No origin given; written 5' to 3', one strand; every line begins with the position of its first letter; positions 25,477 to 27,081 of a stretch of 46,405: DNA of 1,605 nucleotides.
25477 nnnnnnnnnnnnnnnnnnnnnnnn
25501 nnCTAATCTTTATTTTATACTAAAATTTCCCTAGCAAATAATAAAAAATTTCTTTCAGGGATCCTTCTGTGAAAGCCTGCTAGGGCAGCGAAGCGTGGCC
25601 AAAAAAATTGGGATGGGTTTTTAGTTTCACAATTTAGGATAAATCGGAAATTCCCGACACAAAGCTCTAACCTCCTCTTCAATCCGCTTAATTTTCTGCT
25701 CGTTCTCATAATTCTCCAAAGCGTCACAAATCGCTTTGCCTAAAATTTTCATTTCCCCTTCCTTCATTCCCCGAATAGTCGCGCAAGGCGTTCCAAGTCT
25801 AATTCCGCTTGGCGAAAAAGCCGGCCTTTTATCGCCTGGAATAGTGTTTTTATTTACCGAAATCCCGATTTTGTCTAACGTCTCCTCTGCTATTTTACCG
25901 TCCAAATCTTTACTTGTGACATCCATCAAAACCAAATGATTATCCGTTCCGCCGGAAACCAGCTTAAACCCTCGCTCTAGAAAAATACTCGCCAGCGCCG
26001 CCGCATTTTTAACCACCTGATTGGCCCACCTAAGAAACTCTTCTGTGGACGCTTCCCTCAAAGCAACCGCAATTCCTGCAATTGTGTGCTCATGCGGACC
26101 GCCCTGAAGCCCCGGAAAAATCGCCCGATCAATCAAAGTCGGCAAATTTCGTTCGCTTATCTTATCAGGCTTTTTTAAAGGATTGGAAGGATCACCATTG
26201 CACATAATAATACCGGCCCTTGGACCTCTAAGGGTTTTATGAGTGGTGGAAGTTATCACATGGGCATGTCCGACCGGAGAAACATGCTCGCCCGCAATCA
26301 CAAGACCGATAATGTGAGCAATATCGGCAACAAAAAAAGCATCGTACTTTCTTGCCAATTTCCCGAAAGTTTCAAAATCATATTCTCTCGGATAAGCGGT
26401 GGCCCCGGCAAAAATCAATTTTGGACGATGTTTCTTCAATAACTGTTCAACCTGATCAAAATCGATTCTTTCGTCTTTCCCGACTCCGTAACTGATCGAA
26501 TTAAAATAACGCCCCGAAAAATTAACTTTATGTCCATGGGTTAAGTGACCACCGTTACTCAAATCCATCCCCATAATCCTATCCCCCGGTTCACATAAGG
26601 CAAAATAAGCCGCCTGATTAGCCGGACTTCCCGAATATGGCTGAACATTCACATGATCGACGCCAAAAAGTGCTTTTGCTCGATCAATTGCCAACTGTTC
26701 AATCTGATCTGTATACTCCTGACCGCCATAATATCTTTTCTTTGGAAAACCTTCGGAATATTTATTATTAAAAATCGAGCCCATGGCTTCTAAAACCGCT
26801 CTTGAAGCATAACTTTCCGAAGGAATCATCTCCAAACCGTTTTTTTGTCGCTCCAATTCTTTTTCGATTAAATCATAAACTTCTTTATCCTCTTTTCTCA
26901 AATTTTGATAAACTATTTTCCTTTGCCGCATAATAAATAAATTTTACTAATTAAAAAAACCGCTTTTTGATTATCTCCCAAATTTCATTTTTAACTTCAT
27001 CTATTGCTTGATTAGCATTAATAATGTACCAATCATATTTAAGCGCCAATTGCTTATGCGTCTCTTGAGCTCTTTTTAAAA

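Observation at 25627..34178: Ten-gene co-directional pyrimidine-deoxynucleotide array with paired canonical and divergent enzymes: candidate non-canonical thymidylate or modified-pyrimidine pathway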

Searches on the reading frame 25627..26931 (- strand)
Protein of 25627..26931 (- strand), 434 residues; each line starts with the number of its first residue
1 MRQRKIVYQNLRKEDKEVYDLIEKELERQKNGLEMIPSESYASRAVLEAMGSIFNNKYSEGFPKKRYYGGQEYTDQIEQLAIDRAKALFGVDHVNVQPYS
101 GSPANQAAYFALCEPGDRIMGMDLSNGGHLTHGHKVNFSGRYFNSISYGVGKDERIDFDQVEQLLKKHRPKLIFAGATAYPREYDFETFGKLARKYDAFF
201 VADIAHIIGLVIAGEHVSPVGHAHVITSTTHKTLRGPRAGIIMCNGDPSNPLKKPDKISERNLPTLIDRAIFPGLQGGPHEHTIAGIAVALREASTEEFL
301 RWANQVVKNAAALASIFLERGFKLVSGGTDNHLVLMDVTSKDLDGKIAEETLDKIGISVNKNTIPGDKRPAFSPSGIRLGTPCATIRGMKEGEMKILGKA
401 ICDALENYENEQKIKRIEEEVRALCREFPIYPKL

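Call 3: search_protein_families(library=pfam, proteins=[window:25627-26931:-], max_evalue=0.1)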
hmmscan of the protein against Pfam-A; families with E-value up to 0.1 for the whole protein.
window:25627-26931:- (434 aa): 4 families
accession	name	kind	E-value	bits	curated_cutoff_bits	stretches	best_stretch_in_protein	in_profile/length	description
PF00464.25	SHMT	-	5e-156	519.7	27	1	12-400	2-398/399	Serine hydroxymethyltransferase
PF00155.27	Aminotran_1_2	-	3.7e-05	23.5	19.7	1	75-245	45-234/361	Aminotransferase class I and II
PF01212.27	Beta_elim_lyase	-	0.00065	19.5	27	1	83-170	39-127/288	Beta-eliminating lyase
PF01041.23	DegT_DnrJ_EryC1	-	0.051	13.2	19.8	1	155-245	99-187/360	DegT/DnrJ/EryC1/StrS aminotransferase family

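Call 4: search_protein_families(library=ncbifam, proteins=[window:25627-26931:-], max_evalue=0.1)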
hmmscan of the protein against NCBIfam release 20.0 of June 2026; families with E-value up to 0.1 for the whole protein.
window:25627-26931:- (434 aa): 6 families
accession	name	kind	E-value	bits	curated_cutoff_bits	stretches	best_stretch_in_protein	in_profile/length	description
NF000586.1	PRK00011.1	subfamily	2.8e-167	556.6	335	1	15-431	1-404/404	serine hydroxymethyltransferase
NF010094.0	PRK13580.1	equivalog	5e-113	378.3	735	2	118-413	170-453/496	glycine hydroxymethyltransferase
TIGR04506.1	F_threo_transal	equivalog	4.5e-30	105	650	1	68-416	66-392/609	fluorothreonine transaldolase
TIGR04343.1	egtE_PLP_lyase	equivalog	0.0059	15.4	400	1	143-263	117-216/370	ergothioneine biosynthesis PLP-dependent enzyme EgtE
TIGR03588.1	PseC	equivalog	0.05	12.5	423.5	1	152-224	102-176/380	UDP-4-amino-4,6-dideoxy-N-acetyl-beta-L-altrosamine transaminase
TIGR02080.1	O_succ_thio_ly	equivalog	0.091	11.5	504.55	0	280-324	202-246/382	cystathionine gamma-synthase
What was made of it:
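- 25627..26931 (-): Serine hydroxymethyltransferase (434 aa); supplies methylene-tetrahydrofolate. Pfam SHMT, 520 bits; NCBIfam, 557 bits, above cutoff (calls 3, 4).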
